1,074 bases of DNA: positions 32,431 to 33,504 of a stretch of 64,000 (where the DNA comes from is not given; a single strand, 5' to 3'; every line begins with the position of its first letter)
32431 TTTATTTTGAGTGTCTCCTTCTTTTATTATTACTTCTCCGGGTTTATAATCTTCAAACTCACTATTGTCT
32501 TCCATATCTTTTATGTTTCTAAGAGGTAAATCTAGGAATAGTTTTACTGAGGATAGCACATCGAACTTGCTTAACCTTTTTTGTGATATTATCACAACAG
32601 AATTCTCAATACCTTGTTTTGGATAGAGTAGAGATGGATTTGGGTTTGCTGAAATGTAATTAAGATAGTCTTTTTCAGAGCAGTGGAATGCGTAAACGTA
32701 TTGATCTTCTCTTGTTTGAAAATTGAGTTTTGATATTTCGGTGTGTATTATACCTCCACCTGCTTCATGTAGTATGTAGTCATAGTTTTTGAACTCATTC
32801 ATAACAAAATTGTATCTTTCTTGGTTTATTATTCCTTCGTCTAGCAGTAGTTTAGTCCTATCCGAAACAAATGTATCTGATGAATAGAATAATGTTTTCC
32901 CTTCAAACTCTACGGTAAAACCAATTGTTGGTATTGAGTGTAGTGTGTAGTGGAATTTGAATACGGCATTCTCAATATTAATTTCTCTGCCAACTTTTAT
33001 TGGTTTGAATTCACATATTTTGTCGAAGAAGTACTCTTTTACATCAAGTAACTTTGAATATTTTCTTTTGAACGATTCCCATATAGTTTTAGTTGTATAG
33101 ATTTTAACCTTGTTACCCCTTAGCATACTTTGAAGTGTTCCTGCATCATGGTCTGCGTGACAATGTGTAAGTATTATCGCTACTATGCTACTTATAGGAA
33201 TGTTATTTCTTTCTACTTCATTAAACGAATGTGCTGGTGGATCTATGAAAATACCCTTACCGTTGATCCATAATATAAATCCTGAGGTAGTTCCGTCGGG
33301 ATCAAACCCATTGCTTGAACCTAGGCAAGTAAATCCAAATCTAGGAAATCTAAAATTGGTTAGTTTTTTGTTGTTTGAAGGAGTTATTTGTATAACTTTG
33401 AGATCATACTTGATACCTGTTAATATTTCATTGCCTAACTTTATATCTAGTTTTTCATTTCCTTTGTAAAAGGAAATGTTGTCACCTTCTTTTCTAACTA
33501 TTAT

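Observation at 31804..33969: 721-aa protein combining a metallo-beta-lactamase-fold hydrolase core with two C-terminal cyclic-nucleotide-binding domains and an unknown N-terminal domain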

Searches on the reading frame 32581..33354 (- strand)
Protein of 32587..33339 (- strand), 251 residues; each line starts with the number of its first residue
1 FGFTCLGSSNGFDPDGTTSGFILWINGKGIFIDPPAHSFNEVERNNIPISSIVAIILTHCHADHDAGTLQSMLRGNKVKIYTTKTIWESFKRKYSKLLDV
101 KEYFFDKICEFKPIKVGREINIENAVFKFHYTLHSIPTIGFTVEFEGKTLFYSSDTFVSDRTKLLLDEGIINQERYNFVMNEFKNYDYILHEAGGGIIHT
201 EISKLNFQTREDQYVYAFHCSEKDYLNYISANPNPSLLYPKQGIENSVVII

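Call 9: search_protein_families(library=pfam, proteins=[window:32587-33339:-], max_evalue=10)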
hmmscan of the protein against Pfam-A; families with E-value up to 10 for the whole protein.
seq(251 aa): 3 families
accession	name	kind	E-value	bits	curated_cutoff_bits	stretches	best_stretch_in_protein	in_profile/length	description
PF12706.13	Lactamase_B_2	-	7.1e-10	39.2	27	1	49-157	28-144/200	Beta-lactamase superfamily domain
PF00753.33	Lactamase_B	-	1.1e-06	29.2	22.7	1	20-171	8-165/196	Metallo-beta-lactamase superfamily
PF23023.1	Anti-Pycsar_Apyc1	-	0.02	14.8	50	1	24-73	26-75/250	Anti-Pycsar protein Apyc1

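Call 46: search_solved_structures(query=A4, max_evalue=0.001, show_alignments=2)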
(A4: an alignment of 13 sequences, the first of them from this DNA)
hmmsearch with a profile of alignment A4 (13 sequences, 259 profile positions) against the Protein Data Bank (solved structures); distinct sequences matched with E-value up to 0.001: 11.
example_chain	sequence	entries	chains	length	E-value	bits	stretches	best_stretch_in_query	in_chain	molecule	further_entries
7t28_A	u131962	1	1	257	3.5e-08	36.1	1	11-168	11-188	Putative metal-dependent hydrolase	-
1zkp_A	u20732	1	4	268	4.7e-07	32.4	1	1-75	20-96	hypothetical protein BA1088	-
7u2s_A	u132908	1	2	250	5.5e-07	32.2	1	8-172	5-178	Apyc1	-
2p4z_A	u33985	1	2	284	1.8e-05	27.2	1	50-132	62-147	Metal-dependent hydrolases of the beta-lactamase superfamily II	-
7l0b_A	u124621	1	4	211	2.8e-05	26.6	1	27-89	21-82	Hydroxyacylglutathione hydrolase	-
6kns_A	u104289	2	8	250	3e-05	26.5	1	7-166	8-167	Putative metal-dependent hydrolase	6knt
7u2r_A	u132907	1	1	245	5.1e-05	25.8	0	9-229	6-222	Apyc1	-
2i7t_A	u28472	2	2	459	0.00036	23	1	26-167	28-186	Cleavage and polyadenylation specificity factor 73 kDa subunit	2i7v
6m8q_A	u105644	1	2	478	0.00039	22.9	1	26-167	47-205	Cleavage and polyadenylation specificity factor subunit 3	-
8t1q_A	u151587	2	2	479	0.00039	22.9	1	26-167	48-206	Cleavage and polyadenylation specificity factor subunit 3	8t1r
6v4x_H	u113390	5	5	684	0.00062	22.2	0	26-167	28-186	Cleavage and polyadenylation specificity factor subunit 3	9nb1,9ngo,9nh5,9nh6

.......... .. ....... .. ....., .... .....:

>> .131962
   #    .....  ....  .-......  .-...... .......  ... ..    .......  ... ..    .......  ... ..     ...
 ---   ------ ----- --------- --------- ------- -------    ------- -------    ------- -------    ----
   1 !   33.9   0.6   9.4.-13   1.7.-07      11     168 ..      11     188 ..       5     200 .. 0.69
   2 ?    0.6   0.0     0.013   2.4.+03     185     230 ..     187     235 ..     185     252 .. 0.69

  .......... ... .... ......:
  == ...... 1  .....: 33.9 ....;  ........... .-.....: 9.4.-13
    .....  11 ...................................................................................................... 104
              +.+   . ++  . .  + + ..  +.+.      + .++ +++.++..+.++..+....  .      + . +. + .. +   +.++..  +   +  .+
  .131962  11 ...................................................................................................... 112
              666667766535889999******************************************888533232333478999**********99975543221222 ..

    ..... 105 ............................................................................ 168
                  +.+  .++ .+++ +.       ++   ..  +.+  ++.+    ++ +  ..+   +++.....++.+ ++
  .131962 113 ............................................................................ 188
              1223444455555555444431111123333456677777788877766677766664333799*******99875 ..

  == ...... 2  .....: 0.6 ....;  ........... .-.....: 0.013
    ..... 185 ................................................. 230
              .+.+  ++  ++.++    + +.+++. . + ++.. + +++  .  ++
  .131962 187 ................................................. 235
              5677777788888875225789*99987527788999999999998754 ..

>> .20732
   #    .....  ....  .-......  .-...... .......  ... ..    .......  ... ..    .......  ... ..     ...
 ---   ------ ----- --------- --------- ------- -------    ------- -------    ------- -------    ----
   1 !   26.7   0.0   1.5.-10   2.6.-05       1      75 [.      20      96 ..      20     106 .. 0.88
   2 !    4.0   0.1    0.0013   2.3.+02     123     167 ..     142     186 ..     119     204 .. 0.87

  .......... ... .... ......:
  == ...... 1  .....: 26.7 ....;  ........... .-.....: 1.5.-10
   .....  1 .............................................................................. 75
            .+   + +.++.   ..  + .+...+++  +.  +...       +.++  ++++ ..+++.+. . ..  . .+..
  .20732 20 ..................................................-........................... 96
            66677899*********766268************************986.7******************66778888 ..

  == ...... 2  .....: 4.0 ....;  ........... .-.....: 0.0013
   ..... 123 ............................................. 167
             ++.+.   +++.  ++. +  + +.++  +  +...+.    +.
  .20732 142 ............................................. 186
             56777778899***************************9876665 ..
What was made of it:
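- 32584..33354 (-): Catalytic MBL phosphodiesterase domain, aa 206-462. Family profile versus PDB: best hits Apyc1 7t28 3.5e-8, 7u2s, YhfI 6kns (call 46).
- The nearest solved relatives of the catalytic domain, by sequence profile, are the cNMP phosphodiesterases Apyc1 (7t28 3.5e-8; 7u2s; 7u2r) and YhfI (6kns) (call 46).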
